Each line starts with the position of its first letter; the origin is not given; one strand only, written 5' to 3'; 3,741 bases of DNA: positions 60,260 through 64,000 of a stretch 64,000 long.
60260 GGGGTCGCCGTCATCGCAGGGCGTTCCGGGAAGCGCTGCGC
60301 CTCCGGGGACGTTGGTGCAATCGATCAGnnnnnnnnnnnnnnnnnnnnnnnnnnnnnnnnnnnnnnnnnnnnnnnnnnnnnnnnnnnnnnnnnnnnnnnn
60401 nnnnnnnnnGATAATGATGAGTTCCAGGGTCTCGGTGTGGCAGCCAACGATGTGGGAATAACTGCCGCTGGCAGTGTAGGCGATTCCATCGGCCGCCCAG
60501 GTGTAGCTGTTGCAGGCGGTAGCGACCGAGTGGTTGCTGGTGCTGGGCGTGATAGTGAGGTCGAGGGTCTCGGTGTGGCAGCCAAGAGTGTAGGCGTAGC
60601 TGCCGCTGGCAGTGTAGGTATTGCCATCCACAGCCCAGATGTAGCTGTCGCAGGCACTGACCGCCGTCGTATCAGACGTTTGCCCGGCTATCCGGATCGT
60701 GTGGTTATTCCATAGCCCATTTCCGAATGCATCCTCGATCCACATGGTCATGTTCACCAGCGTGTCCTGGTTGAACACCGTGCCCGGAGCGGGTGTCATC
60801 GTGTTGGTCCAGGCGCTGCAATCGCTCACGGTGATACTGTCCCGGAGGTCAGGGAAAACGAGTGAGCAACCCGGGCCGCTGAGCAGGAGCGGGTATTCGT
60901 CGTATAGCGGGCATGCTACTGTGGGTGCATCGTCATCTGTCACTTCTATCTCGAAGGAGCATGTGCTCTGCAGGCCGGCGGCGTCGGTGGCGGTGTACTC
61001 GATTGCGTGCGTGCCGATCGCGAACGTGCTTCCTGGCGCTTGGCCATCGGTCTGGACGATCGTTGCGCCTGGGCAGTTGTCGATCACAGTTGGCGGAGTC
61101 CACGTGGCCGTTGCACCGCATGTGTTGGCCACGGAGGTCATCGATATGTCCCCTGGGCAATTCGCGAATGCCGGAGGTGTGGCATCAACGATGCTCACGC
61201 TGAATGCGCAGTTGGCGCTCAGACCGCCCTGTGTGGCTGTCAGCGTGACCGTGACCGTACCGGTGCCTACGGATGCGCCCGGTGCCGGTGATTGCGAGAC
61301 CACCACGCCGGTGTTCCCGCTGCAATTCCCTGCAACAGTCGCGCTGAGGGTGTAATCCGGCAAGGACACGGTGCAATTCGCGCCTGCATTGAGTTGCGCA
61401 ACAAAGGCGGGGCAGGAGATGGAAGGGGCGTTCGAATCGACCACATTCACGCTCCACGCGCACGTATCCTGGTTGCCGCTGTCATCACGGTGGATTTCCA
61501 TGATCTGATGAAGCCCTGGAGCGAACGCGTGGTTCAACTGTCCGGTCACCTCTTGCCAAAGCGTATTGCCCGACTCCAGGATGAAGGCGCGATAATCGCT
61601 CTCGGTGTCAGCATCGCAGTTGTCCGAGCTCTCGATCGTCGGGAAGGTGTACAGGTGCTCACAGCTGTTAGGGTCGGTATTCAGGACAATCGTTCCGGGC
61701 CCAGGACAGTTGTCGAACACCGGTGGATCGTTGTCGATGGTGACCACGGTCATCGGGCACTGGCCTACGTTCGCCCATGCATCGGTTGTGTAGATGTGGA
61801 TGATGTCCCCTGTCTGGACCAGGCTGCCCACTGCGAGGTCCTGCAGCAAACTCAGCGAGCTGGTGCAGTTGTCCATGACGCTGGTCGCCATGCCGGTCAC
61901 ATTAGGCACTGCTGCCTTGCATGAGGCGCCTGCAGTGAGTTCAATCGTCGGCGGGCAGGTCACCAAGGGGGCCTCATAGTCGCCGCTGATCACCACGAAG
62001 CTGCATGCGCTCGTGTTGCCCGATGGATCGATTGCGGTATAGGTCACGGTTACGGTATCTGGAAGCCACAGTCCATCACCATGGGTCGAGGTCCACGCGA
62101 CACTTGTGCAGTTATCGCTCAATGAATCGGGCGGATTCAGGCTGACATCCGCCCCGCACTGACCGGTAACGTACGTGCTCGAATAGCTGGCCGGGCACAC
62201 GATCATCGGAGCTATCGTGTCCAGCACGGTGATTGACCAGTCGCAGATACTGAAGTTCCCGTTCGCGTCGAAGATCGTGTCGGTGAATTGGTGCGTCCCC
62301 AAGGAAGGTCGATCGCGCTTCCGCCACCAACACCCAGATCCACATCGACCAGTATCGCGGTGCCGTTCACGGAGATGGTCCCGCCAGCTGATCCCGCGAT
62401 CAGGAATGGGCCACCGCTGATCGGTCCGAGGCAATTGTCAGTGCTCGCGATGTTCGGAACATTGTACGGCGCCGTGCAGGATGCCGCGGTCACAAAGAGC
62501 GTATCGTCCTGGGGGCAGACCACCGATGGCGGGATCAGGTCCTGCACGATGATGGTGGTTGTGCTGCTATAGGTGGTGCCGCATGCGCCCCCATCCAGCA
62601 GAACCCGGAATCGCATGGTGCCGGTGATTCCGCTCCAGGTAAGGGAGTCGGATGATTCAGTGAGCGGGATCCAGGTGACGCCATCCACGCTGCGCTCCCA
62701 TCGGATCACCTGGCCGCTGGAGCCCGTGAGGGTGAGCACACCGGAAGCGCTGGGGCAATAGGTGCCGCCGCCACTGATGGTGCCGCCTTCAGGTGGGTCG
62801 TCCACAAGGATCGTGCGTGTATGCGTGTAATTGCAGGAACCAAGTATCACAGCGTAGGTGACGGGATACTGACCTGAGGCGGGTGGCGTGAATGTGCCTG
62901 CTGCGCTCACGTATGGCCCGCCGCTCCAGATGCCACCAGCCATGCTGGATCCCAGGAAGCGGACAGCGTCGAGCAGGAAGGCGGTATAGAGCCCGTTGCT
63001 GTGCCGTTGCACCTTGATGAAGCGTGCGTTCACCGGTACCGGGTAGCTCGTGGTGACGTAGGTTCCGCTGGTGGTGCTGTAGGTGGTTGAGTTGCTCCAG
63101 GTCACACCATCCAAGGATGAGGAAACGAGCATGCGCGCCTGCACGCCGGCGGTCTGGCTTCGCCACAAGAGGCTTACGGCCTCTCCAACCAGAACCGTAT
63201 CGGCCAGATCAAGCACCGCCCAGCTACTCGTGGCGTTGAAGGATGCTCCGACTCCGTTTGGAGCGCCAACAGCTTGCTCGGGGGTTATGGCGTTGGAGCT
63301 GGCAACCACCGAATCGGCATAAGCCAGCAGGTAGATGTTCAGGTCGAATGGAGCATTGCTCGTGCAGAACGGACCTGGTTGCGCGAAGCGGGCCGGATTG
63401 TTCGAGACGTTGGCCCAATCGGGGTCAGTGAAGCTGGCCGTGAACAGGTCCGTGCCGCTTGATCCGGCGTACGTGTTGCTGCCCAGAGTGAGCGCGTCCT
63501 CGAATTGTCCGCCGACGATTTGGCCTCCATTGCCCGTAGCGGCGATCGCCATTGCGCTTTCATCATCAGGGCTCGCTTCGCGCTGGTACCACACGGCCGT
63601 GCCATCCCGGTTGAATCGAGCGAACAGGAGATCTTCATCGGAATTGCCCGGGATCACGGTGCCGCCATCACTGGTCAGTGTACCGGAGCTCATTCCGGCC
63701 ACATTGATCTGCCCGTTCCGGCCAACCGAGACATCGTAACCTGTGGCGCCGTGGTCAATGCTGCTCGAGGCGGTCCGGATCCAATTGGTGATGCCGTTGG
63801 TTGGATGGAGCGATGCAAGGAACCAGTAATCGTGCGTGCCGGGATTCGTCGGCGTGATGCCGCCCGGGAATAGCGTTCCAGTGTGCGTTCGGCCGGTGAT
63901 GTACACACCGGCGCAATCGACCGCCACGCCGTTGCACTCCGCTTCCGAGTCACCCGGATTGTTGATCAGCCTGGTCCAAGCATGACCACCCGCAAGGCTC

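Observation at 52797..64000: Giant CHU_C-tailed adhesin with about 53 copies of a four-Cys 39-aa repeat unlike SprB-type repeats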

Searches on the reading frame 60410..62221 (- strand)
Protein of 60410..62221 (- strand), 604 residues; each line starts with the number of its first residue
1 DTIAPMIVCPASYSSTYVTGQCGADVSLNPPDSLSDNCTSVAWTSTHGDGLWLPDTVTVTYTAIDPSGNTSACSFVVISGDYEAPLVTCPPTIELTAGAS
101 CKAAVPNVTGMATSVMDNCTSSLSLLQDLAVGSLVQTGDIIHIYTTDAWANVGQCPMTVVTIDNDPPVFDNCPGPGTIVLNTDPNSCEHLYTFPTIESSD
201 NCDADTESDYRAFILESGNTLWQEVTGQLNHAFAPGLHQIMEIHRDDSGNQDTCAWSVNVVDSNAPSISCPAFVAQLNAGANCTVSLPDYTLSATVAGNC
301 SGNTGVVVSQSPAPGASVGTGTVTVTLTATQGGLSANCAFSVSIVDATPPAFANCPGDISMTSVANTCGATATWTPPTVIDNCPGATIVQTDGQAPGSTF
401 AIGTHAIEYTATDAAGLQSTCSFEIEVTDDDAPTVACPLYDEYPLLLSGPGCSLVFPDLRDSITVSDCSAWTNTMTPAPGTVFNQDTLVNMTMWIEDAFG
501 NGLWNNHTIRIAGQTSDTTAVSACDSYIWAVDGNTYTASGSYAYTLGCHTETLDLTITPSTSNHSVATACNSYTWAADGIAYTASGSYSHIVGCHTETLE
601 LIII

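Call 48: find_related_loci(query=window:60410-62221:-, collection=metagenome_contigs, flank=10000)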
Query seq(604 aa) (604 aa) in metagenome_contigs; peptide patterns used: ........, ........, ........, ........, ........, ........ (x = any residue, [..] = any of these).
45 stretches matched a pattern; 1 encode a relative of the query (tblastn E <= 1e-3); 1 distinct loci.
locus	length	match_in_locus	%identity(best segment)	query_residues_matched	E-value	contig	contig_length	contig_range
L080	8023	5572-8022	53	1-585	9e-116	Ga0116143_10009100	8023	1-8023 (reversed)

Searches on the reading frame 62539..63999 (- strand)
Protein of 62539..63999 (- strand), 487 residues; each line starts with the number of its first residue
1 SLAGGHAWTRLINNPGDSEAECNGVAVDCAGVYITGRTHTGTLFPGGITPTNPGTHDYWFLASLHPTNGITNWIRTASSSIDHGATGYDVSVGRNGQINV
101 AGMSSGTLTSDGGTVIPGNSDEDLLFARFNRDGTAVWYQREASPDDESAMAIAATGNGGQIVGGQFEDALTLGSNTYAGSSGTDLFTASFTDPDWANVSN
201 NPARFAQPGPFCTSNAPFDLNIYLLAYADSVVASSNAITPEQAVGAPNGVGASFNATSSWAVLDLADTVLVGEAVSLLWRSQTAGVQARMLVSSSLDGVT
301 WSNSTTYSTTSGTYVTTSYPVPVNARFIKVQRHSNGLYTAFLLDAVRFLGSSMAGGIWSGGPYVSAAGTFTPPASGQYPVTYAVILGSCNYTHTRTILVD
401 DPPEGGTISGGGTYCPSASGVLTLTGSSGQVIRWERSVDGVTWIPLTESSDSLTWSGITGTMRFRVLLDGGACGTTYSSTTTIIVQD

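Call 47: search_protein_families(library=pfam, proteins=[window:62539-63999:-], max_evalue=1)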
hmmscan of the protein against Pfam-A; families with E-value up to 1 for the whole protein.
seq(487 aa): 2 families
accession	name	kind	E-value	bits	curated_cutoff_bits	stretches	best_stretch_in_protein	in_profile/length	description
PF00754.31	F5_F8_type_C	-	2.7e-05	24.7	28.2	1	255-334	31-114/127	F5/8 type C domain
PF22633.2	F5_F8_type_C_2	-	0.0027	18.7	27.8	1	253-330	14-91/91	NedA-like, galactose-binding domain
